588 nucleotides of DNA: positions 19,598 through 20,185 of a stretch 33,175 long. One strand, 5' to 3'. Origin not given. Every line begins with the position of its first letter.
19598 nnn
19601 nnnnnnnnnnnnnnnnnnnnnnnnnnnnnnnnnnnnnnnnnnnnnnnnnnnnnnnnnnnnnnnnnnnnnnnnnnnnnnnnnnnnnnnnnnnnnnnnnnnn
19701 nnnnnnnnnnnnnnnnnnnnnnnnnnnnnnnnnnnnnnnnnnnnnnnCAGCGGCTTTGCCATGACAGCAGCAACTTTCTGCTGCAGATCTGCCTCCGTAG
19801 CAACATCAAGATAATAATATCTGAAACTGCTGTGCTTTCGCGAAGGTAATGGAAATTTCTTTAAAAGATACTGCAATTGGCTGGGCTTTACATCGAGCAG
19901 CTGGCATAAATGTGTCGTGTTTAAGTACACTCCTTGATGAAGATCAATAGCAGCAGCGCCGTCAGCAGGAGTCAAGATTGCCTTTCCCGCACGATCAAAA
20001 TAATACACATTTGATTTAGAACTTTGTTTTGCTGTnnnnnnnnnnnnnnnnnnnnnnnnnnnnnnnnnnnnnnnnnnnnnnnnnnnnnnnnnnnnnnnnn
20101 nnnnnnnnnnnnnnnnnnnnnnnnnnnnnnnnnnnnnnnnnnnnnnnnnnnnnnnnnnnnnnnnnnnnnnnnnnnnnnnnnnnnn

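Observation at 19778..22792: Reiterated 'YYF-x-K/R-x-G ... winged-HTH' units interleaved with the sigma modules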

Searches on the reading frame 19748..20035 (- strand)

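Call 15: search_protein_families(library=pfam, proteins=[window:19748-20035:-], max_evalue=10)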
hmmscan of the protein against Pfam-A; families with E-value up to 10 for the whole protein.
window:19748-20035:- (96 aa): 3 families
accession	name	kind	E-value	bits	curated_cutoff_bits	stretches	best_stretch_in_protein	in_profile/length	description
PF13411.12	MerR_1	-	0.00064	20.2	21.6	1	41-75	4-38/69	MerR HTH family regulatory protein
PF25766.1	TPR_RPAP1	-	0.066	13.1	27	1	17-92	126-201/221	RNA polymerase II-associated protein 1, TPR repeats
PF12728.13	HTH_17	-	0.096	13.4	27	1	37-71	1-35/51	Helix-turn-helix domain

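Call 23: search_protein_families(library=phrogs, proteins=[window:19748-20035:-], max_evalue=1)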
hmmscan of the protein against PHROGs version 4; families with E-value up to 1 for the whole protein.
window:19748-20035:- (96 aa): 0 families
